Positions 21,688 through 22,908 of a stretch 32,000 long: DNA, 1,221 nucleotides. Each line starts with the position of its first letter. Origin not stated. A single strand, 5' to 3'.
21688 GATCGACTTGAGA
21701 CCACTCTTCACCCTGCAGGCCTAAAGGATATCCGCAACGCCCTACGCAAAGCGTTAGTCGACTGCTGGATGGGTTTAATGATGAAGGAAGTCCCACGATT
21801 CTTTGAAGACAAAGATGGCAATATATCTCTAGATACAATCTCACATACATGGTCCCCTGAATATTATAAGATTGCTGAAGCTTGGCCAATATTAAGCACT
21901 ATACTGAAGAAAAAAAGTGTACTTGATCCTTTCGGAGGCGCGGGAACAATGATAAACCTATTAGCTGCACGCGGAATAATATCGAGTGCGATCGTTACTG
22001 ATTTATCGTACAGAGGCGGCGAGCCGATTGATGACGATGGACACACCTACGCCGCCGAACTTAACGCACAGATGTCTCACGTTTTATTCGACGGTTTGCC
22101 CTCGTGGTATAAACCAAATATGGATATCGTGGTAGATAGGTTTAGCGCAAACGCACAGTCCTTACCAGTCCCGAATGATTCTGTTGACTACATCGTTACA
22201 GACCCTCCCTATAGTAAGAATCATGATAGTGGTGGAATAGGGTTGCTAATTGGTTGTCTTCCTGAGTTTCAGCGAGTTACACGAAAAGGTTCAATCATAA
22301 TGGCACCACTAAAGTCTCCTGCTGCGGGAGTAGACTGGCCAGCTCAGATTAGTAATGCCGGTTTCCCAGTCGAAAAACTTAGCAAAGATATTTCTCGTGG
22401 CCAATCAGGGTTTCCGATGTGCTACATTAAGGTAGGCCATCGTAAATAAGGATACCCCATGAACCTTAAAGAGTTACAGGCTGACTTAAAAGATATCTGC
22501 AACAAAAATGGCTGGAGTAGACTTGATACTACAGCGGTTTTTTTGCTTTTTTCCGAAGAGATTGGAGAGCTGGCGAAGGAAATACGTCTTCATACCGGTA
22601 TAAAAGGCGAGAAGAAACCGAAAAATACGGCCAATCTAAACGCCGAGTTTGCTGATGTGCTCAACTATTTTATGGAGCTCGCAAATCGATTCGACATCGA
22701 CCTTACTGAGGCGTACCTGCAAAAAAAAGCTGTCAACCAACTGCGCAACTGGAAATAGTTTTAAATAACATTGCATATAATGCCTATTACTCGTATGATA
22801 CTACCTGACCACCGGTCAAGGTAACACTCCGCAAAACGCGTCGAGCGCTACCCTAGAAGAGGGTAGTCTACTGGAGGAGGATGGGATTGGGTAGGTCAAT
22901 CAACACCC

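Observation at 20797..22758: Low-GC two-gene unit: NMP-kinase-like plus DPPY methyltransferase fusion with a MazG-like NTP pyrophosphohydrolase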

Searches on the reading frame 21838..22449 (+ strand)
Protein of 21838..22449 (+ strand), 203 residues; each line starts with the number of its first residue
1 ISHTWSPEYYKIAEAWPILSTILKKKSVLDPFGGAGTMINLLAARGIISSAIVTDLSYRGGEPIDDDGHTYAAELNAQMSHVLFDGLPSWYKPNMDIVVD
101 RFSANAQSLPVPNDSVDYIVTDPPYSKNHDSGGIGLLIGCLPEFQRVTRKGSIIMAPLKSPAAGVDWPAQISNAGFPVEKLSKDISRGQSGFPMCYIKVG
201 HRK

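Call 75: find_homologous_proteins(query=A4, max_evalue=0.001)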
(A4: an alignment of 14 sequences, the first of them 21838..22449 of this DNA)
Query A4 (14 sequences) (203 aa, profile of the alignment): 14 proteins with E <= 0.001 among 3084 candidates.
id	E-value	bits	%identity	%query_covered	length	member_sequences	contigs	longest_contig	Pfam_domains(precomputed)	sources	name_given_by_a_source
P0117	1.4e-89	317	55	98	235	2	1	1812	PF01170.25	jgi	jgi:hypothetical protein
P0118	4.5e-89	315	49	100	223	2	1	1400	PF03602.22,PF01170.25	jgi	-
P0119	6.3e-89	315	49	100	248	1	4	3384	PF03602.22,PF01170.25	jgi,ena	-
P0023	1.4e-87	310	51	98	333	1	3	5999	PF01170.25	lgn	-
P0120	1.5e-87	310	48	100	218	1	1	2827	PF01170.25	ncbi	-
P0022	6.2e-87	308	49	99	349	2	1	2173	PF01170.25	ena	-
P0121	5.3e-86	305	52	98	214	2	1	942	PF01170.25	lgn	-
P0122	1.5e-65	238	48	81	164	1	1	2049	PF01170.25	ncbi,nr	ncbi:MAG TPA: hypothetical protein VFW90_00845, partial [Candidatus Saccharimonadales bacterium]|nr:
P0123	4.9e-61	224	43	80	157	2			PF01170.25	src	-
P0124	1.4e-54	203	39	98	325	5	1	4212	-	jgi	jgi:16S rRNA G966 N2-methylase RsmD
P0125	1.8e-34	137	33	98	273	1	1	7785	PF03602.22,PF01170.25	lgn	-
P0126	2.9e-19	87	53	31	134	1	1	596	-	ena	-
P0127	6.6e-6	44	26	54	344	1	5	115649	PF13847.13,PF11599.15,PF02926.23,PF13649.13,PF01170.25,PF01209.25,PF08241.19,PF01555.25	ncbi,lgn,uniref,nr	ncbi:TRM11 family methyltransferase [Methanohalophilus sp.]|uniref:TRM11 family SAM-dependent methyl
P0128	1.2e-4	40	37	21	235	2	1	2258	PF01170.25,PF01555.25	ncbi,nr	ncbi:hypothetical protein COV61_03240 [Candidatus Micrarchaeota archaeon CG11_big_fil_rev_8_21_14_0_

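Call 77: find_encoding_contigs(protein=P0125, flank=5000, max_places=1)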
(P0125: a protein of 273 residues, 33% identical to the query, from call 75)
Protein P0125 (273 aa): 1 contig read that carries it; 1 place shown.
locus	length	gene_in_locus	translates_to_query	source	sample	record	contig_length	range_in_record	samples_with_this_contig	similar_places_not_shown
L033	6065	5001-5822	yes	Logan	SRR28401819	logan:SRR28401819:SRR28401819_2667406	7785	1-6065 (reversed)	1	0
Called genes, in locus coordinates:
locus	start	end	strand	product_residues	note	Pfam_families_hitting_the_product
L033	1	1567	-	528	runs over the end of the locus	PF01011:PQQ, PF13360:PQQ_2, PF13570:Beta-prop_ACSF4 (weak)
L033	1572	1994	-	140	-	PF13473:Cupredoxin_1, PF00127:Copper-bind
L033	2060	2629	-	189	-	PF01625:PMSR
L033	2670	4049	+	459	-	PF02446:Glyco_hydro_77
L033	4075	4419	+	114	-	-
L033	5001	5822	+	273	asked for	PF01170:UPF0020 (faint), PF03602:Cons_hypoth95 (faint)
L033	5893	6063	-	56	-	?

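Call 78: find_encoding_contigs(protein=P0124, flank=5000, max_places=1)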
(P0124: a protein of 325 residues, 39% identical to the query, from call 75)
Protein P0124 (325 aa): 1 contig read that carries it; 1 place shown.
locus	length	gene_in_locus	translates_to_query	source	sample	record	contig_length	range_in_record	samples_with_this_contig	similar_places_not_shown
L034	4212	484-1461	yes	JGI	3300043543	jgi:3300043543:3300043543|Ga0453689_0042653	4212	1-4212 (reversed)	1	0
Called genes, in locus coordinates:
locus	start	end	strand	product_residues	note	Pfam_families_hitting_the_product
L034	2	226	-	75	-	?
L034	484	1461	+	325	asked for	-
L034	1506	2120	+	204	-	-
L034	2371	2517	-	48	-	PF01026:TatD_DNase (weak)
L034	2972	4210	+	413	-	?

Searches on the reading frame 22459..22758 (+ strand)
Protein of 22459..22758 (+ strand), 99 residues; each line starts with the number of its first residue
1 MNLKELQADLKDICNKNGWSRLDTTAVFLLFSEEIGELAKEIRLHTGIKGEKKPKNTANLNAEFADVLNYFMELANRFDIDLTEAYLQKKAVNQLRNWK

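Call 5: search_protein_families(library=pfam, proteins=[window:22459-22758:+], max_evalue=1)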
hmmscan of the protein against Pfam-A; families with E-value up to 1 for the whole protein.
window:22459-22758:+ (99 aa): 5 families
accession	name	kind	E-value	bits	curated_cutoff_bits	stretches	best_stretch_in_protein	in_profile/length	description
PF08761.16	dUTPase_2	-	6.9e-06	26.9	22.9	1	2-91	4-95/162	dUTPase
PF03819.22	MazG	-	0.00063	20.4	22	1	30-86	9-59/74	MazG nucleotide pyrophosphohydrolase domain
PF12643.12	MazG-like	-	0.023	15.4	27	1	53-98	28-70/85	MazG-like family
PF01503.22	PRA-PH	-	0.16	12.8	21.3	1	29-85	32-78/86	Phosphoribosyl-ATP pyrophosphohydrolase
PF23812.1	Phage_TAC_18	-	0.19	12.3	27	1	50-76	5-34/79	Phage tail assembly chaperone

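Call 6: search_protein_families(library=ncbifam, proteins=[window:22459-22758:+], max_evalue=1)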
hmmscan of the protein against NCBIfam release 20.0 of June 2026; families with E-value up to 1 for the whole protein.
window:22459-22758:+ (99 aa): 2 families
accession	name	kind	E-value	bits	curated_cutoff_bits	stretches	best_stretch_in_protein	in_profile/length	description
TIGR00444.1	mazG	subfamily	0.011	15.4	148.3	1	9-86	139-207/248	MazG family protein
NF007113.1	PRK09562.1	equivalog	0.028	14.1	208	1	10-86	142-208/251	nucleoside triphosphate pyrophosphohydrolase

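Call 7: search_protein_families(library=padloc, proteins=[window:22459-22758:+], max_evalue=1)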
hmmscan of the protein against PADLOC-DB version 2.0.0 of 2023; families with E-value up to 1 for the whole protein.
window:22459-22758:+ (99 aa): 0 families

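Call 8: search_protein_families(library=phrogs, proteins=[window:22459-22758:+], max_evalue=1)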
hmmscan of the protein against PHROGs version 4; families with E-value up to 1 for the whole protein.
window:22459-22758:+ (99 aa): 8 families
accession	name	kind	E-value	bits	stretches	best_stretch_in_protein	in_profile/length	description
phrog_3301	-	other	1e-07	33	1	2-97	49-161/169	pyrophosphatase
phrog_173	-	DNA, RNA and nucleotide metabolism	1.2e-05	26.3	1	3-85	35-119/196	nucleoside triphosphate pyrophosphohydrolase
phrog_1247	-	other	0.00034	20.8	1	25-69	150-187/444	MazG-like pyrophosphatase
phrog_9147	-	unknown function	0.019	15.6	1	53-98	51-96/204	-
phrog_2245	-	other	0.02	15.7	1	30-89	140-196/218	nucleoside triphosphate pyrophosphohydrolase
phrog_4856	-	other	0.035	14.8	1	24-98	87-172/195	nucleoside triphosphate pyrophosphohydrolase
phrog_9236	-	other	0.088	13.6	1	57-97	144-184/191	pyrophosphatase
phrog_1992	-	other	0.096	13.3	1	9-86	161-228/293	MazG-like pyrophosphatase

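Call 24: search_solved_structures(query=window:22459-22758:+, max_evalue=1, show_alignments=3)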
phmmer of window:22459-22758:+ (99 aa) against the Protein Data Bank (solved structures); distinct sequences matched with E-value up to 1: 11.
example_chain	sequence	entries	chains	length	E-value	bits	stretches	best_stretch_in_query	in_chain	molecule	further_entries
2gta_A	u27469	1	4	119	1e-06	32.1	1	3-86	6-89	Hypothetical protein ypjD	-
5ie9_A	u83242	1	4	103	1.6e-05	28.3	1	22-86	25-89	Nucleotide pyrophosphohydrolase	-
7mu5_A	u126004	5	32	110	0.00014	25.3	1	16-96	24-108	dCTP pyrophosphatase 1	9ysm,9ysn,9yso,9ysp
2oie_A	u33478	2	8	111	0.00048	23.6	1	17-93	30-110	RS21-C6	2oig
6sqw_A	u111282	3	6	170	0.00049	23.5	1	17-96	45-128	dCTP pyrophosphatase 1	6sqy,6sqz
2a3q_A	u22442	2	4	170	0.0005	23.5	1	17-96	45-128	hypothetical protein | Protein RS21-C6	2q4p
1vmg_A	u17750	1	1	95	0.0013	22.2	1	2-89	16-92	Hypothetical protein SSO3215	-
7ody_A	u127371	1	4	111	0.0014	22.1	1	55-98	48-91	MazG-like pyrophosphohydrolase (MazZ)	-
2q73_A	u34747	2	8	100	0.0056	20.2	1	2-96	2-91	Hypothetical protein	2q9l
2q5z_A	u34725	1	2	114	0.029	17.9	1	2-95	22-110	Hypothetical protein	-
4qgp_A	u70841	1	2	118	0.38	14.3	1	3-94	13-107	pyrophosphatase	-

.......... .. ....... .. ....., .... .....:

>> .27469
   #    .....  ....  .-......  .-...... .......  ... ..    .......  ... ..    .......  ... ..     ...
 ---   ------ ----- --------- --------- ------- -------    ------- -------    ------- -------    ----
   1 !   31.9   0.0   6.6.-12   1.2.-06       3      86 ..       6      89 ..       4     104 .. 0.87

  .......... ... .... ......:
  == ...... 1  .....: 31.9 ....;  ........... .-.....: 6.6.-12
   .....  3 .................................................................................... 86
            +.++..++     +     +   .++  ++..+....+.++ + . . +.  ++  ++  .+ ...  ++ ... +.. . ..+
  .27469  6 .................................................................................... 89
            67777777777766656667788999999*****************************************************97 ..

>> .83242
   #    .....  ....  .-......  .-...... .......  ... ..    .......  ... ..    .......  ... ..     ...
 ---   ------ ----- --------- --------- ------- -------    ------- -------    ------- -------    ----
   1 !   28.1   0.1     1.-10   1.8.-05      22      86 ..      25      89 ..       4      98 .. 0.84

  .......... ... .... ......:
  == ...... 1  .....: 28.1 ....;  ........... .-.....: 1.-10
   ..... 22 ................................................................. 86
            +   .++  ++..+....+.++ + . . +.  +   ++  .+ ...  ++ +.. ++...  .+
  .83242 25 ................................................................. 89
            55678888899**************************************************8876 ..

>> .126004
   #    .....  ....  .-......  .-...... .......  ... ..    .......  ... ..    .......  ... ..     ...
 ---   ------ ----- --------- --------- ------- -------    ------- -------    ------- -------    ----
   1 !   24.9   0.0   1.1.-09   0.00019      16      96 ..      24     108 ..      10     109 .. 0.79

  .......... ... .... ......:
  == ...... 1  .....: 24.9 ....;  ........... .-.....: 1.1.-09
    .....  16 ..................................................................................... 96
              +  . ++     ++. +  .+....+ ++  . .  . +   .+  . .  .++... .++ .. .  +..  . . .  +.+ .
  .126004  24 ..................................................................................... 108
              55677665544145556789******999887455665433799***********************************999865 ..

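Call 54: find_homologous_proteins(query=window:22459-22758:+, max_evalue=0.00001)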
Query window:22459-22758:+ (99 aa): 59 proteins with E <= 0.00001 among 61 candidates.
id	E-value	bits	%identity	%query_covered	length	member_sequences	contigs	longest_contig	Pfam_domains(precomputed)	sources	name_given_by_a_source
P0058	1.9e-57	209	98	100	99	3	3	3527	PF08761.17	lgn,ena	-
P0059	3.1e-36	141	67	99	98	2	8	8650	PF08761.17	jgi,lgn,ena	jgi:NTP pyrophosphatase (non-canonical NTP hydrolase)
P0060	1.2e-34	136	65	100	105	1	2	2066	PF03819.23,PF08761.17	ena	-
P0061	4.8e-32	128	66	97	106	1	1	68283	PF03819.23,PF08761.17,PF01503.23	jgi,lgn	jgi:NTP pyrophosphatase (non-canonical NTP hydrolase)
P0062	5.5e-32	128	63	99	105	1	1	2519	PF03819.23,PF08761.17,PF01503.23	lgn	-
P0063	8.3e-32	127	63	98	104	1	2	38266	PF03819.23,PF08761.17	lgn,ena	-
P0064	3.3e-31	125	61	99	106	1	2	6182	PF03819.23,PF08761.17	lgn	-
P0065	5.6e-31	124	62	99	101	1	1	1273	PF03819.23,PF08761.17,PF01503.23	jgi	jgi:NTP pyrophosphatase (non-canonical NTP hydrolase)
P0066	8.4e-31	124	62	100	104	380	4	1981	PF03819.23,PF08761.17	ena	-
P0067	1.1e-30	123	61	99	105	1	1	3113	PF03819.23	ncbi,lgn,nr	ncbi:MAG TPA: MazG nucleotide pyrophosphohydrolase domain-containing protein [Candidatus Saccharimon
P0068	1.2e-30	123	61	97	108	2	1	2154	PF03819.23,PF08761.17,PF01503.23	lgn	-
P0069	1.2e-30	123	60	98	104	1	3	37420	PF08761.17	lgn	-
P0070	1.6e-30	123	62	100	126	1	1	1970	PF03819.23,PF08761.17,PF01503.23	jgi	jgi:NTP pyrophosphatase (non-canonical NTP hydrolase)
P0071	1.9e-30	123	61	100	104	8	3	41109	PF03819.23,PF08761.17,PF01503.23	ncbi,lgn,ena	-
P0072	1.9e-30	123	61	100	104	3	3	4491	PF03819.23,PF08761.17,PF01503.23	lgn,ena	-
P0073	2.5e-30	122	60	100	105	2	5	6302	PF03819.23,PF08761.17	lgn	-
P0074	2.7e-30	122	60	99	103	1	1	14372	PF08761.17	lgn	-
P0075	4.6e-30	121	61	99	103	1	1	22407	PF03819.23,PF08761.17,PF01503.23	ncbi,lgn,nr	ncbi:RS21-C6 protein [Candidatus Saccharibacteria bacterium]|nr:MAG: RS21-C6 protein [Candidatus Sac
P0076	8.3e-30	121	60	100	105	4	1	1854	PF03819.23,PF08761.17,PF01503.23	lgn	-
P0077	1.0e-29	120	59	99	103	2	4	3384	PF08761.17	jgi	-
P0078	1.2e-29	120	61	99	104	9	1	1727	PF03819.23,PF08761.17,PF01503.23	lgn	-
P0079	1.6e-29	120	60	98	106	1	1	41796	PF03819.23,PF12643.13,PF08761.17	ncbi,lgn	-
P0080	2.5e-29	119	58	99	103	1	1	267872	PF08761.17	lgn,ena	-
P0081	2.8e-29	119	59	98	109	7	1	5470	PF03819.23,PF08761.17,PF01503.23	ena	-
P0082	6.8e-29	118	58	99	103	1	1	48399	PF08761.17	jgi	jgi:NTP pyrophosphatase (non-canonical NTP hydrolase)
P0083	1.0e-28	117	59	97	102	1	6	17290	PF03819.23,PF08761.17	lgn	-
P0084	1.0e-28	117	60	100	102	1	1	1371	PF03819.23,PF08761.17,PF01503.23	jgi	jgi:NTP pyrophosphatase (non-canonical NTP hydrolase)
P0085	1.3e-28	117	58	99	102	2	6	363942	PF03819.23,PF08761.17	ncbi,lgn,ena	-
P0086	1.7e-28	116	56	99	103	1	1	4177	PF03819.23,PF08761.17,PF01503.23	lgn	-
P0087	2.0e-28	116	61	97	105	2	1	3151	PF03819.23,PF08761.17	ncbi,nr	ncbi:MAG TPA: MazG nucleotide pyrophosphohydrolase domain-containing protein [Candidatus Saccharimon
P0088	2.5e-28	116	59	99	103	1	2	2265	PF03819.23,PF08761.17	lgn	-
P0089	3.2e-28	115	58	100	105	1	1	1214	PF03819.23,PF08761.17,PF01503.23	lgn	-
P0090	5.0e-28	115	58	100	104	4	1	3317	PF03819.23,PF08761.17,PF01503.23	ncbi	-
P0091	2.8e-27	112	54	99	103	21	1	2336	PF03819.23,PF08761.17,PF01503.23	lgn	-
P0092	4.4e-27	112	57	97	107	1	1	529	PF03819.23,PF08761.17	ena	-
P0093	6.2e-27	111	56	98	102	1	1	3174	PF03819.23,PF08761.17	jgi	jgi:NTP pyrophosphatase (non-canonical NTP hydrolase)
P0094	8.3e-27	111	55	99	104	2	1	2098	PF03819.23,PF08761.17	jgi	jgi:NTP pyrophosphatase (non-canonical NTP hydrolase)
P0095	2.1e-26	110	57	99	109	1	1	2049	PF03819.23,PF08761.17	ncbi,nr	ncbi:MAG TPA: dUTP diphosphatase [Candidatus Saccharimonadales bacterium]|nr:dUTP diphosphatase [Can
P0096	5.2e-26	108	55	99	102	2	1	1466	PF08761.17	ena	-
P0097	1.2e-25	107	58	98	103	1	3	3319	PF03819.23,PF08761.17,PF01503.23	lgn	-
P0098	6.8e-24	102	51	99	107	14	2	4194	PF03819.23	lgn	-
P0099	1.2e-23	101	53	98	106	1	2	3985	PF03819.23,PF01503.23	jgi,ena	-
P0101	3.3e-23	99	51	99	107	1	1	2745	PF03819.23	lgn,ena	-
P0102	1.4e-22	97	70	71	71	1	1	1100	PF03819.23,PF08761.17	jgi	jgi:NTP pyrophosphatase (non-canonical NTP hydrolase)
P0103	2.1e-22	97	50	98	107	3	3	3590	PF03819.23,PF08761.17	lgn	-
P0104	1.7e-21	94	53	98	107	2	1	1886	PF03819.23,PF08761.17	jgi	jgi:NTP pyrophosphatase (non-canonical NTP hydrolase)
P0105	7.0e-21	92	48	98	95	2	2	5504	PF03819.23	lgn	-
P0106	1.7e-19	88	47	98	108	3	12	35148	PF03819.23,PF01503.23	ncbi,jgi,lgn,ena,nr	ncbi:MAG TPA: MazG nucleotide pyrophosphohydrolase domain-containing protein [Chitinophagales bacter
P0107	2.1e-17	81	49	98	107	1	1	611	PF03819.23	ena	-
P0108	2.3e-17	81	49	98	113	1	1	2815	PF03819.23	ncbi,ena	-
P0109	2.4e-17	81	45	100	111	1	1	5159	PF03819.23,PF08761.17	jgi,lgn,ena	-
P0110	3.0e-17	80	48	97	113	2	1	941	PF03819.23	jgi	jgi:NTP pyrophosphatase (non-canonical NTP hydrolase)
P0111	6.2e-17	79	45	100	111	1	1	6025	PF03819.23,PF08761.17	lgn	-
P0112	3.5e-16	77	42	100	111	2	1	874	PF03819.23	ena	-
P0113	5.2e-16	76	48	98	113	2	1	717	PF03819.23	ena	-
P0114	9.1e-16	76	50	99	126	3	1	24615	PF03819.23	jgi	jgi:NTP pyrophosphatase (non-canonical NTP hydrolase)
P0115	3.1e-14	71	47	99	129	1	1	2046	PF03819.23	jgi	jgi:NTP pyrophosphatase (non-canonical NTP hydrolase)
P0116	1.7e-12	65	43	100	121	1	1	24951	PF03819.23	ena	-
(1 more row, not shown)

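Call 55: find_encoding_contigs(protein=P0061, flank=5000, max_places=1)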
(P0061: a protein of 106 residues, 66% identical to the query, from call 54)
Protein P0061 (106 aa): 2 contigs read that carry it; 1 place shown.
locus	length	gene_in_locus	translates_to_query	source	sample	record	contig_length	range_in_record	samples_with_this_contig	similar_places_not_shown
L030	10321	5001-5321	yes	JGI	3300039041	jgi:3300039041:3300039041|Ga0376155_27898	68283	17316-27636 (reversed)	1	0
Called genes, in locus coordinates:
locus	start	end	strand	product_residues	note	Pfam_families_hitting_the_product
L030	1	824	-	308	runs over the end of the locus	-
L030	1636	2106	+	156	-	-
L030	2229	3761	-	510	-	PF00117:GATase, PF07722:Peptidase_C26, PF02540:NAD_synthase (faint), PF00958:GMP_synt_C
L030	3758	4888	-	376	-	PF00478:IMPDH, PF01070:FMN_dh, PF03060:NMO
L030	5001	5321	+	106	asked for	PF08761:dUTPase_2 (faint), PF01503:PRA-PH (weak), PF03819:MazG (weak)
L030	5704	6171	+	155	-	PF01668:SmpB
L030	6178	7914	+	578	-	PF00128:Alpha-amylase, PF16657:Malt_amylase_C (faint)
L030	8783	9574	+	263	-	PF00459:Inositol_P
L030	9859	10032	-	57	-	-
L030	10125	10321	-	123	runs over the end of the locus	PF00072:Response_reg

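Call 56: find_encoding_contigs(protein=P0085, flank=5000, max_places=1)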
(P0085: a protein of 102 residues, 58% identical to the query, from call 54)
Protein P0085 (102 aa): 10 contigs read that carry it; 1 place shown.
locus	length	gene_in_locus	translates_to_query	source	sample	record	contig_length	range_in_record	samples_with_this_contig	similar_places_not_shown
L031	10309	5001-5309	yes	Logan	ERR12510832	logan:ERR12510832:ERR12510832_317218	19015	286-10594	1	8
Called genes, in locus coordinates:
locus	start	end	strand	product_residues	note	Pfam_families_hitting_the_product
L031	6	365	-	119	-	PF00584:SecE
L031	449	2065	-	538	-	PF13581:HATPase_c_2 (faint), PF00512:HisKA, PF02518:HATPase_c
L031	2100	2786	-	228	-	PF01863:YgjP-like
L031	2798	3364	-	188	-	PF06414:Zeta_toxin (faint), PF13671:AAA_33 (weak)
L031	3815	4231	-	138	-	PF00293:NUDIX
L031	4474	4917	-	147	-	PF00293:NUDIX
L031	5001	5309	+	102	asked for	PF08761:dUTPase_2 (weak), PF03819:MazG (weak)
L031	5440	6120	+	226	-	PF13476:AAA_23, PF02463:SMC_N (faint), PF13175:AAA_15 (faint), PF13304:AAA_21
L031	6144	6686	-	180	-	PF01725:Ham1p_like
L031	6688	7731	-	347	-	-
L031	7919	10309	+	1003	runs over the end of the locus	-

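Call 57: find_encoding_contigs(protein=P0106, flank=5000, max_places=1)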
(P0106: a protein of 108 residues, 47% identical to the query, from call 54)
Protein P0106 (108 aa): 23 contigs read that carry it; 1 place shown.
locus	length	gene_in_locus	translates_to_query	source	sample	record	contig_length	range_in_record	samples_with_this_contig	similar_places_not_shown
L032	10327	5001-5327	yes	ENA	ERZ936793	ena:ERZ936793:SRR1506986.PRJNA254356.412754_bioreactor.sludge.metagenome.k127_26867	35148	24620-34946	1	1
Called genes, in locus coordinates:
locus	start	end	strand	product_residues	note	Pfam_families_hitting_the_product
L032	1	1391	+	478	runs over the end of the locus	PF21926:FeeM (faint), PF13489:Methyltransf_23, PF01209:Ubie_methyltran (weak), PF08241:Methyltransf_11, PF08242:Methyltransf_12, PF13649:Methyltransf_25, PF13847:Methyltransf_31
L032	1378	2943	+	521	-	PF07228:SpoIIE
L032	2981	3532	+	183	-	-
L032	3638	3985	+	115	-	-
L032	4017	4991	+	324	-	PF00211:Guanylate_cyc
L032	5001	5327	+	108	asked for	PF01503:PRA-PH (weak), PF03819:MazG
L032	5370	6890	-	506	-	PF18962:Por_Secre_tail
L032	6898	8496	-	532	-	PF18962:Por_Secre_tail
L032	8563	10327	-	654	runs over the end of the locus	?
